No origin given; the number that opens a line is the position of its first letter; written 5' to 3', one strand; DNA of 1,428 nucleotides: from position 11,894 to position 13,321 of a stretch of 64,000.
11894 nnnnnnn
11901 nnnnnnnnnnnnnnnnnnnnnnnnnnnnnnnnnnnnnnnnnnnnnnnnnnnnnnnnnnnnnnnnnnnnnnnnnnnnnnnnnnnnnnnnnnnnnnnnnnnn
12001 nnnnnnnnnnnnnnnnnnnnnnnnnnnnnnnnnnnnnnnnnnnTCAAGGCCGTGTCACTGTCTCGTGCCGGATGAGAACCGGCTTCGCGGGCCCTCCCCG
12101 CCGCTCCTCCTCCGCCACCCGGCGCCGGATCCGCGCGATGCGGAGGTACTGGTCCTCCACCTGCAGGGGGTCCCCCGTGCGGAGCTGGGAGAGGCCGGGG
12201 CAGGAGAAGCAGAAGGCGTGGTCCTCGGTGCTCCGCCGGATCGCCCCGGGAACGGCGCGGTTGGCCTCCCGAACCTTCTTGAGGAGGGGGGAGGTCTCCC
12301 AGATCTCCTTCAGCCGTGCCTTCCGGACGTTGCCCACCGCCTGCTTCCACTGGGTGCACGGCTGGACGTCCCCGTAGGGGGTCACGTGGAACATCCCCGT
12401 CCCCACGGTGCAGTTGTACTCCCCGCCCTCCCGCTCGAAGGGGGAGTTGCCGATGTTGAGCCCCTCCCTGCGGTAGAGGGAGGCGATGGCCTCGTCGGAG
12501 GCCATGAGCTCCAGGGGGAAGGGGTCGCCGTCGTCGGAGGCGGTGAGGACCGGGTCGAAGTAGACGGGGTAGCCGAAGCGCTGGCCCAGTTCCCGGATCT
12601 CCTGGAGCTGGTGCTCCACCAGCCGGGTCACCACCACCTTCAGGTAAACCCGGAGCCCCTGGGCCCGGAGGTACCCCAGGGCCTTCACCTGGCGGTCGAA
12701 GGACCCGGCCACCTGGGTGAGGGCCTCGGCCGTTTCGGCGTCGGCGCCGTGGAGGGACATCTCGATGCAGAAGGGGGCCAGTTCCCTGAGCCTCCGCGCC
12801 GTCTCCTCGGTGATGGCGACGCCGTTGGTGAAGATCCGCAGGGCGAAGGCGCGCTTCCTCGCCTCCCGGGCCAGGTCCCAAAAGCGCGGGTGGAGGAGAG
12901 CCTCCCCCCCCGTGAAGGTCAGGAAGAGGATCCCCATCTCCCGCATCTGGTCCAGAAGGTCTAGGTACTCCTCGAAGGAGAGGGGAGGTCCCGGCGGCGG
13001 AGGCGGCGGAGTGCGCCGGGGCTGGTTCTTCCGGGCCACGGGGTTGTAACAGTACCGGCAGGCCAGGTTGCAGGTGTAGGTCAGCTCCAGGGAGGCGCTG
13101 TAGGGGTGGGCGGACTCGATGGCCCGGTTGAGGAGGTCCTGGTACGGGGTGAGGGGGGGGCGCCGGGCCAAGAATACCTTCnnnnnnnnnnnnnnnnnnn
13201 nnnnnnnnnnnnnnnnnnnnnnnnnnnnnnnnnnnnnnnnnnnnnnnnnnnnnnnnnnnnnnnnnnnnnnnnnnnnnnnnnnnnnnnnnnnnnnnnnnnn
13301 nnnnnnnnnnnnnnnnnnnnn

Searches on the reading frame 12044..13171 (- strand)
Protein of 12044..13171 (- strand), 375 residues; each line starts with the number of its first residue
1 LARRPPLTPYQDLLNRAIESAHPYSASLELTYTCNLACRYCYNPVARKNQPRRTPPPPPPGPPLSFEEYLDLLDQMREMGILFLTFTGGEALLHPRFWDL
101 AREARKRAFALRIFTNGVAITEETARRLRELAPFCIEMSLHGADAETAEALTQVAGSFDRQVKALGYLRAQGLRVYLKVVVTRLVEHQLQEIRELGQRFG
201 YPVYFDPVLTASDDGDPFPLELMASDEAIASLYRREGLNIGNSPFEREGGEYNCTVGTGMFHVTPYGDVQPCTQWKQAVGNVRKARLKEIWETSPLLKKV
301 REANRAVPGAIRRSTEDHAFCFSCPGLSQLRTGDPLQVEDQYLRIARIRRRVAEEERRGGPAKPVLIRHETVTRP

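Call 7: search_protein_families(library=ncbifam, proteins=[window:12044-13171:-], max_evalue=1)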
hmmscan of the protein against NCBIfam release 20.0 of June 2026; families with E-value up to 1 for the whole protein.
window:12044-13171:- (375 aa): 83 families (the best 25 are shown)
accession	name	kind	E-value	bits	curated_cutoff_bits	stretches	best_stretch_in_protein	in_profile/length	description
TIGR04545.1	rSAM_ahbD_hemeb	equivalog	9e-34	117.4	500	2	28-204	4-170/339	heme b synthase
TIGR03962.1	mycofact_rSAM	equivalog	7.6e-31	107.5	265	1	23-340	11-328/339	mycofactocin radical SAM maturase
TIGR04055.1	rSAM_NirJ2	equivalog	2e-28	99.9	500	2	28-200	4-165/326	putative heme d1 biosynthesis radical SAM protein NirJ2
TIGR04051.1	rSAM_NirJ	equivalog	2.5e-28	99.1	515.45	2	30-195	8-162/354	heme d1 biosynthesis radical SAM protein NirJ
TIGR04053.2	TIGR04053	equivalog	7.9e-27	94.4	395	2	22-199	6-176/366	TIGR04053 family radical SAM/SPASM domain-containing protein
TIGR02109.1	PQQ_syn_pqqE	equivalog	3.6e-26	91.9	381.35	2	22-196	5-169/358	pyrroloquinoline quinone biosynthesis protein PqqE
NF045574.1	sacti_mat_StsB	exception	2.1e-25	89.5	625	2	29-191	101-251/466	StsB family radical SAM/SPASM domain sactipeptide maturase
TIGR04251.1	SCM_rSAM_ScmF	equivalog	1e-23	84.3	400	1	29-200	9-173/353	SynChlorMet cassette radical SAM/SPASM protein ScmF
TIGR04303.1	GeoRSP_rSAM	equivalog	5.7e-21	75.4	400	2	29-196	10-164/325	GeoRSP system radical SAM/SPASM protein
TIGR04546.1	rSAM_ahbC_deAc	equivalog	1e-19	70.6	650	2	29-195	44-199/390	12,18-didecarboxysiroheme deacetylase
TIGR04340.1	rSAM_ACGX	hypoth_equivalog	6.9e-19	68.3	400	2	24-192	3-162/341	radical SAM/SPASM domain protein, ACGX system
TIGR04054.1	rSAM_NirJ1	equivalog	2.5e-18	65.9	650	1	28-195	40-196/387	putative heme d1 biosynthesis radical SAM protein NirJ1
TIGR04347.1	pseudo_SAM_Halo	equivalog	4.5e-18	65.7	525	2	29-197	43-200/390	TIGR04347 family pseudo-SAM/SPASM protein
TIGR04250.1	SCM_rSAM_ScmE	equivalog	5.2e-18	65.1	400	2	23-195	2-164/358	SynChlorMet cassette radical SAM/SPASM protein ScmE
TIGR02666.1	moaA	equivalog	1.1e-15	57.4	284.05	1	30-188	16-172/336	GTP 3',8-cyclase MoaA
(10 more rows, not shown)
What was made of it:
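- On Sactipeptide / ranthipeptide: Call 7: AlbA 51.5/850, SkfB 51.6/300 and StsB 89.5/625 bits.
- Closest known: Sactipeptide systems with Twitch- or SPASM-type rSAM maturases. Different: The rSAM scores far below the SkfB and AlbA family cut-offs (51.6/300 and 51.5/850 bits, call 7).
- The best full-length NCBIfam alignment of the rSAM is to the mycofactocin maturase (7.6e-31, call 7). It hits AhbD, MftC, NirJ and PqqE models as well as or better than AlbA and SkfB (call 7).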

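Call 8: search_protein_families(library=pfam, proteins=[window:12044-13171:-], max_evalue=1)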
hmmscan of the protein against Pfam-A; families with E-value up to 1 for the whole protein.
window:12044-13171:- (375 aa): 3 families
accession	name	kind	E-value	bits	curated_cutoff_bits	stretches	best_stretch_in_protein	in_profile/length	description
PF04055.27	Radical_SAM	-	1.2e-24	87.8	29.5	1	29-193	2-163/166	Radical SAM superfamily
PF13186.11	SPASM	-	1.8e-09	38.1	21.5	1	254-325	1-67/67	Iron-sulfur cluster-binding domain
PF13353.11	Fer4_12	-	7.1e-05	23.6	22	1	33-125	14-98/137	4Fe-4S single cluster domain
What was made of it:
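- Checked: The neighbour is a radical SAM/SPASM protein (PF04055 1.2e-24, PF13186 1.8e-9, call 8).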

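Call 17: find_homologous_proteins(query=window:12044-13171:-, max_evalue=1e-20)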
Query window:12044-13171:- (375 aa): 156 proteins with E <= 1e-20 among 8000 candidates; the best 120 are listed.
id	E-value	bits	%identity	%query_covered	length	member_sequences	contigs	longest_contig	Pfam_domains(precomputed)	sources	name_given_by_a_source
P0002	9.7e-255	862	100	100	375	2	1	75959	PF13186.12,PF04055.28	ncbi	ncbi:MAG: radical SAM protein [Acidobacteriota bacterium]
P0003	6.2e-226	768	88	100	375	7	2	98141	PF13186.12,PF04055.28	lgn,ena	-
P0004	1.7e-220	750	87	100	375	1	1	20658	PF13186.12,PF04055.28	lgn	-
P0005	2.8e-200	683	80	97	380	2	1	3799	PF13186.12,PF04055.28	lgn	-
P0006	9.0e-187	639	73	97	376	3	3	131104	PF13186.12,PF04055.28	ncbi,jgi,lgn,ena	ncbi:MAG: radical SAM/SPASM domain-containing protein [Acidobacteriota bacterium]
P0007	5.6e-182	623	72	97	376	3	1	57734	PF13186.12,PF04055.28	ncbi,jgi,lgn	-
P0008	1.1e-180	619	73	97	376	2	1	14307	PF13186.12,PF04055.28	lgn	-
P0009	2.7e-178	611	70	98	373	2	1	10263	PF13186.12,PF04055.28,PF13353.12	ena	-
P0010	2.1e-169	582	68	95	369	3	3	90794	PF13186.12,PF04055.28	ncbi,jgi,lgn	jgi:radical SAM protein with 4Fe4S-binding SPASM domain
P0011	7.2e-166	570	67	95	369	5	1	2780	PF13186.12,PF04055.28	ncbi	-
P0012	3.0e-165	568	67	93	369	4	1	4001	PF13186.12,PF04055.28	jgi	-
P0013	5.7e-164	564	66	95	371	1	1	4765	PF13186.12,PF04055.28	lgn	-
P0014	1.7e-162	559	67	93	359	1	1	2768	PF13186.12,PF04055.28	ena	-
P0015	9.1e-160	550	67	93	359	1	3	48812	PF13186.12,PF04055.28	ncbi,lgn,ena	-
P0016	1.9e-156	539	65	93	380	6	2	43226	PF13186.12,PF04055.28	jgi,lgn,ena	-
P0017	7.8e-155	534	67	89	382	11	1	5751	PF13186.12,PF04055.28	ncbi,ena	-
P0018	8.7e-152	524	61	93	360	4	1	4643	PF13186.12,PF04055.28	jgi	jgi:radical SAM protein with 4Fe4S-binding SPASM domain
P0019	1.9e-149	516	63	94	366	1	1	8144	PF13186.12,PF04055.28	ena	-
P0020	3.3e-149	515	61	95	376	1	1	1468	PF13186.12,PF04055.28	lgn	-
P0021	2.3e-147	509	62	94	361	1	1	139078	PF13186.12,PF04055.28,PF13353.12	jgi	-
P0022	2.5e-146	506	60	95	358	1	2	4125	PF13186.12,PF04055.28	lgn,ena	-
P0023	4.0e-145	502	62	93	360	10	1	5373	PF13186.12,PF04055.28,PF13353.12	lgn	-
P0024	6.4e-145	501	61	93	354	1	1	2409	PF13186.12,PF04055.28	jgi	jgi:mycofactocin biosynthetic radical S-adenosylmethionine protein MftC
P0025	9.9e-145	500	62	91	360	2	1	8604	PF13186.12,PF04055.28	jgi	jgi:mycofactocin biosynthetic radical S-adenosylmethionine protein MftC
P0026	1.2e-144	500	63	90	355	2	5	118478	PF13186.12,PF04055.28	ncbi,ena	-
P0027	1.1e-143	497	59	93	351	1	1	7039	PF13186.12,PF04055.28,PF13353.12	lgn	-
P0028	1.2e-143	497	60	95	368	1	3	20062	PF13186.12,PF04055.28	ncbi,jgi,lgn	ncbi:MAG: radical SAM protein [Acidobacteriota bacterium]|jgi:mycofactocin biosynthetic radical S-ad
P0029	2.0e-143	496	60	92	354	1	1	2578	PF13186.12,PF04055.28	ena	-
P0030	4.6e-143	495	58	90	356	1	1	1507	PF13186.12,PF04055.28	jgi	jgi:radical SAM protein with 4Fe4S-binding SPASM domain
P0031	5.1e-142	492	59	94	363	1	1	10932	PF13186.12,PF04055.28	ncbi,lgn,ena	-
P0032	5.3e-142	491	59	93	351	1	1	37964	PF13186.12,PF04055.28,PF13353.12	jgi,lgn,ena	-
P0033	1.1e-141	490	59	94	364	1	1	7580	PF13186.12,PF04055.28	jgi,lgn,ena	-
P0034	1.6e-141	490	60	93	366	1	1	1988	PF13186.12,PF04055.28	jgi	jgi:radical SAM protein with 4Fe4S-binding SPASM domain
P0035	2.5e-141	489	60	93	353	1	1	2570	PF13186.12,PF04055.28,PF13353.12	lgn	-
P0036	1.1e-140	487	58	93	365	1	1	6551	PF13186.12,PF04055.28,PF13353.12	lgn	-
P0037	8.8e-140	484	59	95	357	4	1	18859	PF13186.12,PF04055.28,PF13353.12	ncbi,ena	-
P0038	2.1e-138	480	57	95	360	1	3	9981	PF13186.12,PF04055.28,PF13353.12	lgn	-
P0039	2.9e-138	479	57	93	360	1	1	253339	PF13186.12,PF04055.28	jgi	-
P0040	1.3e-137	477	57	94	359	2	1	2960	PF13186.12,PF04055.28,PF13353.12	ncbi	-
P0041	1.8e-137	477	58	95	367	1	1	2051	PF13186.12,PF04055.28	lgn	-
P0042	8.4e-137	474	57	94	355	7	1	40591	PF13186.12,PF04055.28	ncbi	-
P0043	6.4e-136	471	56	94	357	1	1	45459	PF13186.12,PF04055.28,PF13353.12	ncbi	-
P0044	1.4e-131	457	56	94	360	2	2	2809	PF13186.12,PF04055.28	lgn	-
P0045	1.0e-128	448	56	93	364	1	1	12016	PF13186.12,PF04055.28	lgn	-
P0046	6.1e-128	445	56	88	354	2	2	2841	PF13186.12,PF04055.28,PF13353.12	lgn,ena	-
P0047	3.8e-127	443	54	95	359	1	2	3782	PF13186.12,PF04055.28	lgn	-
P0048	3.2e-126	440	54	94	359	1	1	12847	PF13186.12,PF04055.28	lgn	-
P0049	3.1e-124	433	53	94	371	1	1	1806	PF13186.12,PF04055.28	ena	-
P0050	2.0e-123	430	54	93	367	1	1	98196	PF13186.12,PF04055.28,PF13353.12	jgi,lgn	jgi:radical SAM protein with 4Fe4S-binding SPASM domain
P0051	4.0e-122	426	52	94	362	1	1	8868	PF13186.12,PF04055.28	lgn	-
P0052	1.8e-121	424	54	93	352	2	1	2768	PF13186.12,PF04055.28,PF13353.12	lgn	-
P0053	1.9e-121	424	53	93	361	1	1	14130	PF13186.12,PF04055.28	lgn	-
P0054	7.4e-121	422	53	93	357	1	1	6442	PF13186.12,PF04055.28,PF13353.12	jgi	jgi:MoaA/NifB/PqqE/SkfB family radical SAM enzyme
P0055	2.6e-120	420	54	94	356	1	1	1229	PF13186.12,PF04055.28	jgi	jgi:radical SAM protein with 4Fe4S-binding SPASM domain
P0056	1.4e-117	411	52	94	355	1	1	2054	PF13186.12,PF04055.28,PF13353.12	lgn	-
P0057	1.4e-117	411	52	94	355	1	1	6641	PF13186.12,PF04055.28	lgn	-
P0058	3.8e-117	410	52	95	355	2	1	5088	PF13186.12,PF04055.28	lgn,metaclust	metaclust:\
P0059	5.2e-117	409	50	93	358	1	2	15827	PF13186.12,PF04055.28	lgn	-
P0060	9.2e-117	408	54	94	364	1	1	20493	PF13186.12,PF04055.28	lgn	-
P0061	2.2e-116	407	51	93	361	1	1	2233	PF13186.12,PF04055.28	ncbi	-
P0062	8.0e-113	395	54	82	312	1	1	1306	PF13186.12,PF04055.28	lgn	-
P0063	8.6e-113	395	50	93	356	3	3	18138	PF13186.12,PF04055.28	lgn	-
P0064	6.5e-109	383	50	91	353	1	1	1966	PF13186.12,PF04055.28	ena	-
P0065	8.3e-105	369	48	91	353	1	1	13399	PF13186.12,PF04055.28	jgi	jgi:MoaA/NifB/PqqE/SkfB family radical SAM enzyme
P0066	1.5e-86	309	51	74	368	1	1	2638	PF02113.21,PF04055.28,PF13353.12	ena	-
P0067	1.5e-86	309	39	92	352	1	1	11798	PF13186.12,PF04055.28,PF13353.12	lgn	-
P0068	2.9e-79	285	64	54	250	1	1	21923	PF13186.12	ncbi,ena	-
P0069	3.2e-78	282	52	70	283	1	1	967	PF13186.12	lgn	-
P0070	1.0e-77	280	38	92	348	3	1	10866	PF13186.12,PF04055.28,PF13353.12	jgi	jgi:radical SAM protein with 4Fe4S-binding SPASM domain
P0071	4.6e-76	274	37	92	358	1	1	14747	PF13186.12,PF04055.28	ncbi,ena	-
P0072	4.7e-75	271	53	62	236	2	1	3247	PF13186.12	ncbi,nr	ncbi:MAG TPA: SPASM domain-containing protein, partial [Acidobacteriota bacterium]|nr:SPASM domain-c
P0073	4.6e-74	268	37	92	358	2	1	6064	PF13186.12,PF04055.28,PF13353.12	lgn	-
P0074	3.6e-73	265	39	92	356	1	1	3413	PF13186.12,PF04055.28,PF13353.12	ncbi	-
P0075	4.6e-69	251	44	82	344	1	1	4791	PF13186.12,PF04055.28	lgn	-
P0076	3.9e-68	248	42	92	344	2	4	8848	PF13186.12,PF04055.28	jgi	jgi:MoaA/NifB/PqqE/SkfB family radical SAM enzyme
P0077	4.6e-67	245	42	92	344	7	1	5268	PF13186.12,PF04055.28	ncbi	-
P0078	1.1e-66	244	40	92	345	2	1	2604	PF13186.12,PF04055.28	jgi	jgi:MoaA/NifB/PqqE/SkfB family radical SAM enzyme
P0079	1.2e-66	244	42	92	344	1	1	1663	PF13186.12,PF04055.28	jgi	-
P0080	1.5e-66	243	41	88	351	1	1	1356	PF13186.12,PF04055.28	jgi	jgi:mycofactocin biosynthetic radical S-adenosylmethionine protein MftC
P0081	2.5e-66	242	41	92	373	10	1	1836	PF13186.12,PF04055.28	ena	-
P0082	4.3e-66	242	42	93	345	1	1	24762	PF13186.12,PF04055.28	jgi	jgi:AdoMet-dependent heme synthase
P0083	4.4e-66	242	42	92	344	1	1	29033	PF13186.12,PF04055.28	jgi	jgi:MoaA/NifB/PqqE/SkfB family radical SAM enzyme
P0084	1.4e-65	240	43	92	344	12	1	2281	PF13186.12,PF04055.28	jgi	jgi:MoaA/NifB/PqqE/SkfB family radical SAM enzyme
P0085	1.4e-65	240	41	92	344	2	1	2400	PF13186.12,PF04055.28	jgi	jgi:MoaA/NifB/PqqE/SkfB family radical SAM enzyme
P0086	5.5e-65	238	41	93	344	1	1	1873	PF13186.12,PF04055.28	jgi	jgi:MoaA/NifB/PqqE/SkfB family radical SAM enzyme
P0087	6.4e-65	238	42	92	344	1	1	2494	PF13186.12,PF04055.28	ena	-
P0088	8.2e-65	237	41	93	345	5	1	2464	PF13186.12,PF04055.28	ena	-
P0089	2.1e-64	236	41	90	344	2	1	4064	PF13186.12,PF04055.28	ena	-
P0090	2.3e-64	236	40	92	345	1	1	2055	PF13186.12,PF04055.28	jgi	jgi:MoaA/NifB/PqqE/SkfB family radical SAM enzyme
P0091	3.7e-64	235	41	92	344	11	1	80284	PF13186.12,PF04055.28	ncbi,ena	-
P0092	5.7e-64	235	41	92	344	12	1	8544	PF13186.12,PF04055.28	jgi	jgi:MoaA/NifB/PqqE/SkfB family radical SAM enzyme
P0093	6.0e-64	235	41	92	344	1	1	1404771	PF13186.12,PF04055.28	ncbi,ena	-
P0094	6.4e-64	235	40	92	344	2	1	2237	PF13186.12,PF04055.28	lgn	-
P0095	1.4e-63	233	42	92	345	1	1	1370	PF13186.12,PF04055.28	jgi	jgi:MoaA/NifB/PqqE/SkfB family radical SAM enzyme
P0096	1.4e-63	233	40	92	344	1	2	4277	PF13186.12,PF04055.28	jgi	jgi:MoaA/NifB/PqqE/SkfB family radical SAM enzyme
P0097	1.0e-62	231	41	92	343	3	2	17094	PF13186.12,PF04055.28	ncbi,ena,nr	ncbi:MAG TPA: radical SAM protein [Vicinamibacteria bacterium]|nr:radical SAM protein [Vicinamibacte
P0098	1.7e-62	230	41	93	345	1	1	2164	PF13186.12,PF04055.28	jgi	-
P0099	1.8e-62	230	39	91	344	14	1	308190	PF13186.12,PF04055.28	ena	-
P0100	3.4e-62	229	40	92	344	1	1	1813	PF13186.12,PF04055.28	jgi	-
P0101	3.5e-62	229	40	92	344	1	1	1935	PF13186.12,PF04055.28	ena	-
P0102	4.1e-62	229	40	93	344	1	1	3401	PF13186.12,PF04055.28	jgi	jgi:MoaA/NifB/PqqE/SkfB family radical SAM enzyme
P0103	4.4e-62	228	40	92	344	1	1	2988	PF13186.12,PF04055.28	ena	-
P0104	7.9e-62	228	41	92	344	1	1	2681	PF13186.12,PF04055.28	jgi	jgi:MoaA/NifB/PqqE/SkfB family radical SAM enzyme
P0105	8.4e-62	228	40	92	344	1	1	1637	PF13186.12,PF04055.28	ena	-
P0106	8.4e-62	228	40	92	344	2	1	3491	PF13186.12,PF04055.28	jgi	jgi:MoaA/NifB/PqqE/SkfB family radical SAM enzyme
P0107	8.6e-62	227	40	92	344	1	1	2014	PF13186.12,PF04055.28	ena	-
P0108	2.1e-61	226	40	93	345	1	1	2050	PF13186.12,PF04055.28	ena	-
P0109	7.8e-61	224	39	93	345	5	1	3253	PF13186.12,PF04055.28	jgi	-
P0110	1.2e-60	224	39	93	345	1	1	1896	PF13186.12,PF04055.28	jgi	jgi:MoaA/NifB/PqqE/SkfB family radical SAM enzyme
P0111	1.7e-60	223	40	93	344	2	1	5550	PF13186.12,PF04055.28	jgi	jgi:MoaA/NifB/PqqE/SkfB family radical SAM enzyme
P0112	2.0e-60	223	40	88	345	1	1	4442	PF13186.12,PF04055.28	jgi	jgi:MoaA/NifB/PqqE/SkfB family radical SAM enzyme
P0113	2.8e-60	223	40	92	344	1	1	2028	PF13186.12,PF04055.28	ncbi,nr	ncbi:MAG TPA: radical SAM protein [Vicinamibacteria bacterium]|nr:radical SAM protein [Vicinamibacte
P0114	3.2e-60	222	40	92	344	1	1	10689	PF13186.12,PF04055.28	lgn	-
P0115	1.4e-59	220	39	93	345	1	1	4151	PF13186.12,PF04055.28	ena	-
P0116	2.3e-59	220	36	95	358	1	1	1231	PF13186.12,PF04055.28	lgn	-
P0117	2.8e-59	219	40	92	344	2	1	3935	PF13186.12,PF04055.28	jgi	jgi:MoaA/NifB/PqqE/SkfB family radical SAM enzyme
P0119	4.3e-58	215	37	95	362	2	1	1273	PF13186.12,PF04055.28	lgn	-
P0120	1.6e-57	213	37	98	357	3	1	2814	PF13186.12,PF04055.28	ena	-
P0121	2.4e-56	210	37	90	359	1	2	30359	PF13186.12,PF04055.28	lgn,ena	-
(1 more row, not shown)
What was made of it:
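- Closest known: Mycofactocin system. Same: MftC gives the best single-stretch full-length NCBIfam alignment (7.6e-31), and some homologues are auto-annotated as MftC (calls 7, 17).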

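Call 20: find_related_loci(query=A1, collection=genome_contigs, flank=6000)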
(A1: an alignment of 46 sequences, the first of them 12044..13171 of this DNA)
Query A1 (375 aa) in genome_contigs; peptide patterns used: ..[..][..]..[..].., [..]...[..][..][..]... (x = any residue, [..] = any of these).
600 stretches matched a pattern (row limit reached: there are more); 223 encode a relative of the query (tblastn E <= 1e-3); the best 80 are kept; 80 distinct loci.
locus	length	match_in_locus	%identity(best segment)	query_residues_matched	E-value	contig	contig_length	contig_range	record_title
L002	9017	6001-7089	59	3-365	2e-142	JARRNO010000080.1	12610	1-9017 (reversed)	MAG: Acidobacteriota bacterium isolate Spart_126_MAG scaffold_5190, whole genome shotgun sequence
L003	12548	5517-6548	38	11-354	2e-90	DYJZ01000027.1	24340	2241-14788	MAG TPA_asm: Thermoanaerobaculum aquaticum isolate SulCav_AS07-7_38_42 SulCav_AS07_7_1952_length_24340_cov_23_162199, wh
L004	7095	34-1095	57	1-354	7e-142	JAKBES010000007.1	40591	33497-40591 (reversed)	MAG: Acidobacteria bacterium isolate BP8.bin17 NODE_1131_length_40591_cov_2.053257, whole genome shotgun sequence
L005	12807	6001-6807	27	25-302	4e-23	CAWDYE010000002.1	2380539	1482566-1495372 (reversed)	MAG: uncultured Acidobacteriaceae bacterium isolate MFD01231.bin.1.95 genome assembly, contig: contig_16352, whole genom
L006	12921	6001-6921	25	23-292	8e-23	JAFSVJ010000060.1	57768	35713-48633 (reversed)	MAG: Abditibacteriota bacterium isolate RGIG3508 Goat_Rumen.Co__c1329045, whole genome shotgun sequence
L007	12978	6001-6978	27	8-336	3e-21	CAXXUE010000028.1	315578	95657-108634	MAG: uncultured Pseudodesulfovibrio sp. isolate a8b379bf-f1df-4415-be07-3a291d9257f6 genome assembly, contig: contig_28,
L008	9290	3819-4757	24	23-336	8e-21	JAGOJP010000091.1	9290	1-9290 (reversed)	MAG: Candidatus Omnitrophota bacterium isolate Go_SlDig_bin_317 Go_SlDig_23008_length_9290_cov_4.103241, whole genome sh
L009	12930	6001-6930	25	28-336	5e-20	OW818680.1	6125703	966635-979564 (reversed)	metagenome genome assembly, chromosome: 1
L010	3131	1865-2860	24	23-338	4e-20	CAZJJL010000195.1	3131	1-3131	MAG TPA_asm: uncultured Planctomycetales bacterium isolate SRP278252_co1_68 genome assembly, contig: NODE_66940_length_3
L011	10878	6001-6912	24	25-333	4e-20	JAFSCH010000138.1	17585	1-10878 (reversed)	MAG: Lachnospiraceae bacterium isolate RGIG3012 Goat_Rectum-3__c363638, whole genome shotgun sequence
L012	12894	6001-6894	25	34-336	1e-19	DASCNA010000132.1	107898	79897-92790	MAG TPA_asm: Victivallales bacterium isolate Fu_MAG_118 c_000001110464, whole genome shotgun sequence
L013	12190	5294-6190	22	23-332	2e-19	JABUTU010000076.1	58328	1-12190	MAG: Marinilabiliaceae bacterium isolate MAG47 c_000000000075, whole genome shotgun sequence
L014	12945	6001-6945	22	17-336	3e-19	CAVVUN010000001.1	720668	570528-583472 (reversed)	MAG: Nitrospirota bacterium isolate MFD03899.bin.2.182 genome assembly, contig: contig_11020, whole genome shotgun seque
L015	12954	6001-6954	24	14-336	2e-18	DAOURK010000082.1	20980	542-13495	MAG TPA_asm: Pseudomonadota bacterium isolate CSMAG_150 CSMAG_150_k141_73825_length_20980_cov_1331.1215, whole genome sh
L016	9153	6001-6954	23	14-336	4e-18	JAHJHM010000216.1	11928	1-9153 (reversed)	MAG: Candidatus Omnitrophota bacterium isolate Modern_marine_planktonic.mb.3 Modern_marine_plank.mb.3_k141_782109, whole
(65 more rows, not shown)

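Call 34: find_encoding_contigs(protein=P0093, flank=10000, max_places=2)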
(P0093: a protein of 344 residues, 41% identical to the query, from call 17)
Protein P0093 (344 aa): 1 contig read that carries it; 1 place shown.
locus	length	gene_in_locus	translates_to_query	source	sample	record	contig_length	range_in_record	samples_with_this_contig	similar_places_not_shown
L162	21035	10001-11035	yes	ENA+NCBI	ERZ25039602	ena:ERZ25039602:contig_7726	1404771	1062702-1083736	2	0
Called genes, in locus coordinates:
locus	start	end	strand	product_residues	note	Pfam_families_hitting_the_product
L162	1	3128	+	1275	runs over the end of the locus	PF03160:Calx-beta, PF13360:PQQ_2 (weak)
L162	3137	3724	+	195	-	-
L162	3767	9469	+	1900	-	PF01839:FG-GAP (faint), PF13517:FG-GAP_3, PF13360:PQQ_2 (faint), PF13570:Beta-prop_ACSF4 (weak)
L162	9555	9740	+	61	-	-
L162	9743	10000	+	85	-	PF05402:PqqD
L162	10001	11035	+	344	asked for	PF04055:Radical_SAM, PF13186:SPASM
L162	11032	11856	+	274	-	PF27840:ScmC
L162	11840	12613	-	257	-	PF00578:AhpC-TSA, PF08534:Redoxin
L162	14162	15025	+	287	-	-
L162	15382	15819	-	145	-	-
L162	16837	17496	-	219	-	PF27096:UvrC_M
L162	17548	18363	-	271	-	PF03449:GreA_GreB_N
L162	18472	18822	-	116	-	-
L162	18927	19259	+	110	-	PF00588:SpoU_methylase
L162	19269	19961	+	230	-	PF05496:RuvB_N, PF01078:Mg_chelatase (faint), PF13191:AAA_16 (faint), PF13401:AAA_22 (faint), PF00004:AAA, PF07728:AAA_5 (faint), PF13173:AAA_14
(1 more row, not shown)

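Call 35: find_encoding_contigs(protein=P0099, flank=10000, max_places=2)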
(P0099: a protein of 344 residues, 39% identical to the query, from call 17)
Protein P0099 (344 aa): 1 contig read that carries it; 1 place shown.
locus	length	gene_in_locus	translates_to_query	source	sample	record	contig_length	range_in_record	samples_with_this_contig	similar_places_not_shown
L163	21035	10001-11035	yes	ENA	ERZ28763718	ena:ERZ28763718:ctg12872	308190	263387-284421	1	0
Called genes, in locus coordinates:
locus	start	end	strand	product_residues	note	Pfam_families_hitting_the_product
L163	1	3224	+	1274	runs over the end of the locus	PF03160:Calx-beta, PF13360:PQQ_2 (weak)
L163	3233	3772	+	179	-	-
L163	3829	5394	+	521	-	PF01839:FG-GAP (faint), PF13517:FG-GAP_3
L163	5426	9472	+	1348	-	PF01839:FG-GAP (faint), PF13517:FG-GAP_3, PF13360:PQQ_2 (faint)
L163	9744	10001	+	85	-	PF05402:PqqD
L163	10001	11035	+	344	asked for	PF04055:Radical_SAM, PF13186:SPASM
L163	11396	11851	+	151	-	-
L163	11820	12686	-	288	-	PF11412:DsbD_N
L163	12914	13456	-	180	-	-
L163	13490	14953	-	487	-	PF01734:Patatin (weak)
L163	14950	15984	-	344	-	PF27096:UvrC_M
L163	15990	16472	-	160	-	PF03449:GreA_GreB_N, PF01272:GreA_GreB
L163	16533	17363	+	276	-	PF04705:TSNR_N (weak), PF22435:MRM3-like_sub_bind, PF08032:SpoU_sub_bind, PF00588:SpoU_methylase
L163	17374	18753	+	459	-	PF05496:RuvB_N, PF13191:AAA_16 (faint), PF13604:AAA_30 (faint), PF00004:AAA, PF07728:AAA_5 (faint), PF13173:AAA_14 (weak), PF16193:AAA_assoc_2, PF12002:MgsA_C, +1 more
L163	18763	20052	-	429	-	PF00563:EAL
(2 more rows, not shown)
